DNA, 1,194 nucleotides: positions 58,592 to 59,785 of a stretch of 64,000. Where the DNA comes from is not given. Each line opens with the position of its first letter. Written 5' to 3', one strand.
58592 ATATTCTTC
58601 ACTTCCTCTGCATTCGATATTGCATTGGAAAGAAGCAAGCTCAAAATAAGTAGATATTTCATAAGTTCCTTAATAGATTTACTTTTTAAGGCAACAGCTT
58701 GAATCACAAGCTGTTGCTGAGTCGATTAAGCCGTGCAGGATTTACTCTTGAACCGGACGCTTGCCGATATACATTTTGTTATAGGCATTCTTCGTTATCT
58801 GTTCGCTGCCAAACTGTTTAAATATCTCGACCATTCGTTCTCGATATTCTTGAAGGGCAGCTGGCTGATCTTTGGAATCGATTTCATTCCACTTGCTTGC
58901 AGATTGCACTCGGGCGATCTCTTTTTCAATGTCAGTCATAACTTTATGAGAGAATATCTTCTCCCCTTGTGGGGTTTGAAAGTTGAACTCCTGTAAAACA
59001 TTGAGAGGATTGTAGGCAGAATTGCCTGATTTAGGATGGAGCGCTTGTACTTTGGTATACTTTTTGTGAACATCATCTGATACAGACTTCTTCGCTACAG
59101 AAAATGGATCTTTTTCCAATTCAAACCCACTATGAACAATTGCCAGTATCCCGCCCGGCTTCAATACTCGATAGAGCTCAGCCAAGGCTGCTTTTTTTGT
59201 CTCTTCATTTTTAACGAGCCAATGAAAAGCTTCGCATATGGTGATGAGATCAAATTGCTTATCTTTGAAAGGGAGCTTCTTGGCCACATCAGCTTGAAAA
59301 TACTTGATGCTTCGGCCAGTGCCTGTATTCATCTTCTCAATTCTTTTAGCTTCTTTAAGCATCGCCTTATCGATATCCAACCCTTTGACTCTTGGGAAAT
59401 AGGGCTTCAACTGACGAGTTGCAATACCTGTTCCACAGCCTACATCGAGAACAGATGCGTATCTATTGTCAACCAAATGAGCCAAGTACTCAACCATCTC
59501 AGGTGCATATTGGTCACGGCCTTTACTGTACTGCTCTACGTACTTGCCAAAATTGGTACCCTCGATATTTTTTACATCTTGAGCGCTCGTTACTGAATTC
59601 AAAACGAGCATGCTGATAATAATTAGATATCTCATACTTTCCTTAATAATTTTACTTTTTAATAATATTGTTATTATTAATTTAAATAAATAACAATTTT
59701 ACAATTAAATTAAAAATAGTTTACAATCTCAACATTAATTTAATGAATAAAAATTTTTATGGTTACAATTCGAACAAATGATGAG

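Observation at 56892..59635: Tandem triplication of a SAM methyltransferase, two copies with signal peptides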

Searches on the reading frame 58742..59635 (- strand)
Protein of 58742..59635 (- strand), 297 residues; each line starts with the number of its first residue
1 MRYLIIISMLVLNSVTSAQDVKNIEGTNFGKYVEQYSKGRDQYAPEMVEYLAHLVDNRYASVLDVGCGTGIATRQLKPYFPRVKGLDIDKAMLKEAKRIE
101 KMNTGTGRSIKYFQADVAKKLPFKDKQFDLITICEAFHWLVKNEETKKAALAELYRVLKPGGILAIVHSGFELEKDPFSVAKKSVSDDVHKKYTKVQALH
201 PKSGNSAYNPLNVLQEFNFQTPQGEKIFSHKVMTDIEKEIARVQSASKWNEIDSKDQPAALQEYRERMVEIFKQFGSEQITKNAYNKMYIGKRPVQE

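Call 4: search_protein_families(library=pfam, proteins=[window:58742-59635:-], max_evalue=0.01)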
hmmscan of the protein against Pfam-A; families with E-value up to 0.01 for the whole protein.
window:58742-59635:- (297 aa): 19 families
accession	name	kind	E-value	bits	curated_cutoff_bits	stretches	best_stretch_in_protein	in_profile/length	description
PF08241.18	Methyltransf_11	-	5.3e-25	88.3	21.2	1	63-166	1-95/95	Methyltransferase domain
PF13649.12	Methyltransf_25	-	5.5e-23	81.9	27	1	62-162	1-97/97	Methyltransferase domain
PF08242.18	Methyltransf_12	-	1.3e-18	67.9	30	1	63-164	1-98/98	Methyltransferase domain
PF01209.24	Ubie_methyltran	-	9.3e-17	61.6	20.1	1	57-168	46-153/233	ubiE/COQ5 methyltransferase family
PF13847.12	Methyltransf_31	-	2.2e-15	57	27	1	60-174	5-114/145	Methyltransferase domain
PF13489.12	Methyltransf_23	-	9.4e-12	45.4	27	1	46-167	11-117/164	Methyltransferase domain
PF05175.20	MTS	-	3.6e-09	36.9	23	1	51-169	24-141/170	Methyltransferase small domain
PF05401.17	NodS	-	6.8e-08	33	24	1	55-164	40-142/201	Nodulation protein S (NodS)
PF01564.23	Spermine_synth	-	1.7e-06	28.2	22.9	1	46-195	6-158/186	Spermine/spermidine synthase domain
PF03141.22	Methyltransf_29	-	6.5e-06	25.4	23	1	28-183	86-224/506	Putative S-adenosyl-L-methionine-dependent methyltransferase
PF00891.24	Methyltransf_2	-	6.7e-05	22.8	22.3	1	58-170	62-168/210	O-methyltransferase domain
PF06325.19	PrmA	-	0.00014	21.9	22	1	56-131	159-230/296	Ribosomal protein L11 methyltransferase (PrmA)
PF05148.21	Methyltransf_8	-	0.00034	21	27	1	113-169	109-161/219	Hypothetical methyltransferase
PF02390.23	Methyltransf_4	-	0.00049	20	24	1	61-184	4-133/173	Putative methyltransferase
PF02353.26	CMAS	-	0.00057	19.7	27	1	61-182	65-179/273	Mycolic acid cyclopropane synthetase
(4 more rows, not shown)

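Call 8: find_homologous_proteins(query=window:58742-59635:-)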
Query window:58742-59635:- (297 aa): 3340 proteins with E <= 0.001 among 6673 candidates; the best 120 are listed.
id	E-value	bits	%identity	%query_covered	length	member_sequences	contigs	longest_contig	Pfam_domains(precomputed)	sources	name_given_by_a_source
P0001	2.7e-194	662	100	100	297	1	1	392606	PF13847.13,PF13489.13,PF05175.21,PF13649.13,PF01564.24,PF03141.23,PF01209.25,PF08241.19,PF08242.19,PF05401.17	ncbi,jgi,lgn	-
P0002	1.5e-130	453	68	100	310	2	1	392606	PF13847.13,PF13489.13,PF05175.21,PF13649.13,PF01209.25,PF08241.19,PF08242.19,PF05401.17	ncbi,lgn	-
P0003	2.7e-98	347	57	93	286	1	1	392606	PF13847.13,PF13489.13,PF05175.21,PF13649.13,PF09445.17,PF01209.25,PF08241.19,PF08242.19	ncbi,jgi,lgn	-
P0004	1.7e-56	210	45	82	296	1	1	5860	PF13847.13,PF13489.13,PF05175.21,PF13649.13,PF05148.22,PF00891.25,PF01209.25,PF08241.19,PF08242.19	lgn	-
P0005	3.1e-38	150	37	85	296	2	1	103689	PF13847.13,PF13489.13,PF05175.21,PF13649.13,PF03141.23,PF01209.25,PF08241.19,PF08242.19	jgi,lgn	-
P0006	9.6e-30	122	35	90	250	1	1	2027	PF13847.13,PF13489.13,PF13649.13,PF01209.25,PF08241.19,PF08242.19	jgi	jgi:ubiquinone/menaquinone biosynthesis C-methylase UbiE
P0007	1.1e-28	119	34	80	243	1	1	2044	PF13847.13,PF13489.13,PF13649.13,PF01209.25,PF08241.19,PF08242.19,PF05401.17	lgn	-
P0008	1.1e-26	112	34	84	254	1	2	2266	PF13847.13,PF13489.13,PF13649.13,PF01209.25,PF08241.19,PF08242.19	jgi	-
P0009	1.5e-26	112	34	81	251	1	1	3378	PF13847.13,PF13489.13,PF13649.13,PF05148.22,PF01209.25,PF08241.19,PF08242.19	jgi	jgi:ubiquinone/menaquinone biosynthesis C-methylase UbiE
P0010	2.3e-24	104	37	80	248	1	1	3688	PF07021.19,PF13847.13,PF13489.13,PF13649.13,PF03141.23,PF01209.25,PF08241.19,PF08242.19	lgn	-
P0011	7.6e-24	103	33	83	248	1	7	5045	PF13847.13,PF13489.13,PF05175.21,PF13649.13,PF05148.22,PF01209.25,PF08241.19,PF08242.19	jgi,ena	-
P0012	4.9e-23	100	33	84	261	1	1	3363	PF13847.13,PF13489.13,PF13649.13,PF01209.25,PF08241.19,PF08242.19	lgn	-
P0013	1.1e-22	99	34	82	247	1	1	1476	PF13847.13,PF13489.13,PF13649.13,PF01209.25,PF08241.19,PF08242.19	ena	-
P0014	1.3e-22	99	31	88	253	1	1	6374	PF13847.13,PF13489.13,PF13649.13,PF01209.25,PF08241.19,PF08242.19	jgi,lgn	jgi:ubiquinone/menaquinone biosynthesis C-methylase UbiE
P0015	1.7e-22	98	33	84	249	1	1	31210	PF13847.13,PF13489.13,PF13649.13,PF01209.25,PF08241.19,PF08242.19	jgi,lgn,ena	-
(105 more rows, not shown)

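Call 9: find_encoding_contigs(protein=P0001, flank=10000, max_places=4)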
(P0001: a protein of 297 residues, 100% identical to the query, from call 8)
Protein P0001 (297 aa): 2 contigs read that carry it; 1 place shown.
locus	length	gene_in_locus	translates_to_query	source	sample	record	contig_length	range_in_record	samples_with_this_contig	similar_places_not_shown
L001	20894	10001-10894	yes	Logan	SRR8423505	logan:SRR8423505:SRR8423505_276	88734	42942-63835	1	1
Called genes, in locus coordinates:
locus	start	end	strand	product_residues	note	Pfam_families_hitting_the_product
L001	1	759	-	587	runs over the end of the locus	PF02874:ATP-synt_ab_N, PF16886:ATP-synt_ab_Xtn, PF00006:ATP-synt_ab, PF22919:ATP-synt_VA_C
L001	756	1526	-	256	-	PF10962:DUF2764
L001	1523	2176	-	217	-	-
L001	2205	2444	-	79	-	-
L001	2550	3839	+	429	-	PF03682:UPF0158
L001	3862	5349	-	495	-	PF28177:T4SS_AnkD (weak)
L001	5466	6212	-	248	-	PF18573:BclA_C (faint)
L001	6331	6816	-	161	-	PF02675:AdoMet_dc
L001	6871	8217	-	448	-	PF01938:TRAM (weak), PF05958:tRNA_U5-meth_tr, PF02475:TRM5-TYW2_MTfase, PF05175:MTS, PF06325:PrmA (weak), PF09445:Methyltransf_15, PF13649:Methyltransf_25, PF13847:Methyltransf_31, +1 more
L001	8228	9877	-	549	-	-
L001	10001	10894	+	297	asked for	PF05175:MTS, PF05401:NodS, PF13489:Methyltransf_23, PF01209:Ubie_methyltran, PF13847:Methyltransf_31, PF08241:Methyltransf_11, PF08242:Methyltransf_12, PF13649:Methyltransf_25, +2 more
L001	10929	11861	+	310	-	PF05175:MTS, PF05401:NodS (weak), PF13489:Methyltransf_23, PF01209:Ubie_methyltran, PF08241:Methyltransf_11, PF08242:Methyltransf_12, PF13649:Methyltransf_25, PF13847:Methyltransf_31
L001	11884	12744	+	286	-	PF13489:Methyltransf_23, PF05175:MTS (weak), PF01209:Ubie_methyltran, PF08241:Methyltransf_11, PF08242:Methyltransf_12, PF09445:Methyltransf_15 (weak), PF13649:Methyltransf_25, PF13847:Methyltransf_31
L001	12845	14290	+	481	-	-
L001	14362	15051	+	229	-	PF00484:Pro_CA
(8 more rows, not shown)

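Call 12: search_solved_structures(query=window:58742-59635:-, max_evalue=0.001)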
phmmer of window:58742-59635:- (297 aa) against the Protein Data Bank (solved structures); distinct sequences matched with E-value up to 0.001: 60.
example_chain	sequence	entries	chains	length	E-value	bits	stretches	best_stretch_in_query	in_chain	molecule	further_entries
3mgg_A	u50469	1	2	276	1.1e-10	44.6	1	32-169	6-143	Methyltransferase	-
3bus_A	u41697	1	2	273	2.3e-10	43.6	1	45-184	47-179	Methyltransferase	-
3sm3_A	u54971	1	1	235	4.1e-10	42.7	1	60-170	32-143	SAM-dependent methyltransferases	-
3l8d_A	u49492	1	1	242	1.6e-09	40.8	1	57-167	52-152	Methyltransferase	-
1vl5_A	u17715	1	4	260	1.8e-09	40.7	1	54-185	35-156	unknown conserved protein BH2331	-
5gm1_A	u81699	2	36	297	3.6e-09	39.7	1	37-170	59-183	O-methylransferase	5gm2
8ys9_A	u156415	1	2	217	8.2e-09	38.5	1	60-169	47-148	Phosphatidylethanolamine N-methyltransferase/phosphatidyl-N-methylethanolamine N-methyltra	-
1wzn_A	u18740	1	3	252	1.5e-08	37.6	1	59-164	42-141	SAM-dependent methyltransferase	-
6uak_A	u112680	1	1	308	2.2e-08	37.1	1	61-168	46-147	SAM dependent methyltransferase LahSB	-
6uv6_A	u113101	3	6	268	2.3e-08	37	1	47-167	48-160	D-glucose O-methyltransferase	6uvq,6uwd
3g5t_A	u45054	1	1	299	4.5e-08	36.1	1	33-154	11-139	Trans-aconitate 3-methyltransferase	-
5wp5_A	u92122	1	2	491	5.7e-08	35.7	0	38-176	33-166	Phosphomethylethanolamine N-methyltransferase 2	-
1xxl_A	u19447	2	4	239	9.2e-08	35.1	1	61-167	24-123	YcgJ protein | ycgJ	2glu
3d2l_A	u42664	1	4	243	1.6e-07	34.3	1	41-174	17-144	SAM-dependent methyltransferase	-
1ve3_A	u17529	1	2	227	1.8e-07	34.1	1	55-165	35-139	hypothetical protein PH0226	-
4hg2_A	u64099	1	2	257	3.2e-05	26.7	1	30-171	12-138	Methyltransferase type 11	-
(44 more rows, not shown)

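Call 13: find_related_loci(query=A2, collection=genome_contigs, flank=10000)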
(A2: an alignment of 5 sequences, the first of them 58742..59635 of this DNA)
Query A2 (297 aa) in genome_contigs; peptide patterns used: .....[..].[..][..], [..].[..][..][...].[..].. (x = any residue, [..] = any of these).
124 stretches matched a pattern; 95 encode a relative of the query (tblastn E <= 1e-3); the best 80 are kept; 80 distinct loci.
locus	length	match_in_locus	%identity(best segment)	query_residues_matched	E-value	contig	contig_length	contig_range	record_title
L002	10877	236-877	34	28-265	2e-30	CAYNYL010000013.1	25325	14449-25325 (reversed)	MAG TPA_asm: uncultured Gammaproteobacteria bacterium isolate SRP300315_co1_29 genome assembly, contig: NODE_985_length_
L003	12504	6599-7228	32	19-252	3e-29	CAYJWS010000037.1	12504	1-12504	MAG TPA_asm: uncultured Gammaproteobacteria bacterium isolate ERP125453_co1_494 genome assembly, contig: NODE_5596_lengt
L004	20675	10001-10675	33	1-249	2e-29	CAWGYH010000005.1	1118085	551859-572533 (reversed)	MAG: uncultured Chlamydiales bacterium isolate MFD01716.bin.1.202 genome assembly, contig: contig_21869, whole genome sh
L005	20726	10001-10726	30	15-279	3e-29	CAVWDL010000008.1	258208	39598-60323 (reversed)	MAG: uncultured Candidatus Micrarchaeota archaeon isolate MFD01476.bin.2.20 genome assembly, contig: contig_68434, whole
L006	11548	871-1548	33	28-277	6e-29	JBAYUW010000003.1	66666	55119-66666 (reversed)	MAG: Candidatus Paceibacterota bacterium isolate SO_2016_LW3_45 scaffold00611_LW162_2016, whole genome shotgun sequence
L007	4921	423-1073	32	22-261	2e-28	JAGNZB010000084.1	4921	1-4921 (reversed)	Candidatus Gracilibacteria bacterium isolate Go_SlAct_bin_456 Go_SlAct_115990_length_4921_cov_4.579474, whole genome sho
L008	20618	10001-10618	33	28-257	4e-28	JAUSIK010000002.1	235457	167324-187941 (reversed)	MAG: Nanoarchaeota archaeon isolate E14_metabat.bin.238 E14_k141_1620906, whole genome shotgun sequence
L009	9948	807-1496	30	28-277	1e-27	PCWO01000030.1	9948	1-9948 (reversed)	MAG: Candidatus Liptonbacteria bacterium CG11_big_fil_rev_8_21_14_0_20_35_14 CG11_8_21_14_0.20_scaffold_5562_c, whole ge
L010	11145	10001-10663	32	28-272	9e-28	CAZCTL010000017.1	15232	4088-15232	MAG TPA_asm: uncultured Candidatus Saccharibacteria bacterium isolate binchicken_co105_148 genome assembly, contig: NODE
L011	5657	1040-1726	28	9-261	3e-27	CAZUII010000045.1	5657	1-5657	MAG TPA_asm: uncultured Candidatus Saccharibacteria bacterium isolate SRP342105_co1_365 genome assembly, contig: NODE_20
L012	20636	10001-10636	30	29-261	4e-26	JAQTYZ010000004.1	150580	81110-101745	MAG: Patescibacteria group bacterium isolate STC_49 NODE_247_length_150580_cov_4.704765_Sandtown_C, whole genome shotgun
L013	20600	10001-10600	33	28-250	4e-26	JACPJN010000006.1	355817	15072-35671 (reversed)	MAG: Candidatus Uhrbacteria bacterium isolate NC_groundwater_469_Ag_B-0.1um_52_25 S34_3B_scaffold_257865, whole genome s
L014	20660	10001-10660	30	28-269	3e-26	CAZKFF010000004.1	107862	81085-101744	MAG TPA_asm: uncultured Candidatus Saccharibacteria bacterium isolate SRP263527_co2_181 genome assembly, contig: NODE_10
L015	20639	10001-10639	32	28-273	9e-26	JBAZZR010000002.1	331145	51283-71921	MAG: Patescibacteria group bacterium isolate SO_2017_GW3_20 scaffold_3_c2_OW296A_2017, whole genome shotgun sequence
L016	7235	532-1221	29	27-287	1e-25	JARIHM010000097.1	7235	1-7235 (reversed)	MAG: Candidatus Saccharibacteria bacterium isolate CullarsAll.DT.42 k141_759439, whole genome shotgun sequence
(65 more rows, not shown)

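Call 14: list_cluster_members(proteins=[window:58742-59635:-, window:57775-58707:-, window:56892-57752:-, window:53729-54556:+, window:61419-62765:+, window:55346-56803:-, window:59759-61408:+, window:51269-52141:-, window:54585-55274:-, window:46141-48543:-])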
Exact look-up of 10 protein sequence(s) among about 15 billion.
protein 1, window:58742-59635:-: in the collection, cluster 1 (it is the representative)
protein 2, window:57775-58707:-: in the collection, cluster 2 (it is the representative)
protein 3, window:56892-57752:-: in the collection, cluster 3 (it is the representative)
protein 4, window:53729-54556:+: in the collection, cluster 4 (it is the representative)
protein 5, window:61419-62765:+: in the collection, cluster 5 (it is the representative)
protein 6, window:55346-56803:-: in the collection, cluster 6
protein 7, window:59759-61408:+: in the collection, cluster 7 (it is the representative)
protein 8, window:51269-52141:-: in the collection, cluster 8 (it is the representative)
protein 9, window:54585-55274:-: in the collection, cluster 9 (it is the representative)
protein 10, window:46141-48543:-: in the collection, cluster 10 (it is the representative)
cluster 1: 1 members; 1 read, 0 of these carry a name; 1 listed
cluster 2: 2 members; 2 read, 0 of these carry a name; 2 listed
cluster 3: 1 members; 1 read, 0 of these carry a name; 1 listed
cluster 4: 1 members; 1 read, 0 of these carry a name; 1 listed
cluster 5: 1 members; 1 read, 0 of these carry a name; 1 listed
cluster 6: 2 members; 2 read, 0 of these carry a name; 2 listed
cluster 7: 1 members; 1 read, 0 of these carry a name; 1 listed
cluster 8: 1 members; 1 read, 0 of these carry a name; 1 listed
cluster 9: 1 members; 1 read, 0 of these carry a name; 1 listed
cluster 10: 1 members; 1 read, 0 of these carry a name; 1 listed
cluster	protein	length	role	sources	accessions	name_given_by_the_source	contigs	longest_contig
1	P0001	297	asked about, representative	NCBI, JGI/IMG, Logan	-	-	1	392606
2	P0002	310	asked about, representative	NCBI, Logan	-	-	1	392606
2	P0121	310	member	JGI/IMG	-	-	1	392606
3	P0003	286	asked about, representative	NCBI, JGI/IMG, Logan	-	-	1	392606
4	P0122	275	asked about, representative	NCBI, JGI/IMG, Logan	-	-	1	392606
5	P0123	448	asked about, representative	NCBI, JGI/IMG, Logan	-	-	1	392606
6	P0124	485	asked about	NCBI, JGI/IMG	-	-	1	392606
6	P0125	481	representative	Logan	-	-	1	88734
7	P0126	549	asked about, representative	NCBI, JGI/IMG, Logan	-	-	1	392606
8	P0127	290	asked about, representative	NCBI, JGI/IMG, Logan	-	-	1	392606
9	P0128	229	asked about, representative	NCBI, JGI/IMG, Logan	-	-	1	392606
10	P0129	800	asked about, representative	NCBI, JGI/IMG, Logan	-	-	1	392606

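Call 20: find_encoding_contigs(protein=P0004, flank=10000, max_places=3)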
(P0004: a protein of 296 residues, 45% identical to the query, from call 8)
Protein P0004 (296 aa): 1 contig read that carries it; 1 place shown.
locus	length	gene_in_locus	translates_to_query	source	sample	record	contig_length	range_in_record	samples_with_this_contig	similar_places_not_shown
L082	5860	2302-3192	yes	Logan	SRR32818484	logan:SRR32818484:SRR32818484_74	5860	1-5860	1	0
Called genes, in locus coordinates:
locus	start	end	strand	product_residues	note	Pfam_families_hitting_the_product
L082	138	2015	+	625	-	-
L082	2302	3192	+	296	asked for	PF05148:Methyltransf_8, PF00891:Methyltransf_2, PF13489:Methyltransf_23, PF01209:Ubie_methyltran, PF05175:MTS, PF13847:Methyltransf_31, PF08241:Methyltransf_11, PF08242:Methyltransf_12, +1 more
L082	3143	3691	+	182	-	PF02639:DUF188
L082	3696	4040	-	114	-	-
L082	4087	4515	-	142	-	-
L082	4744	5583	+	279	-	-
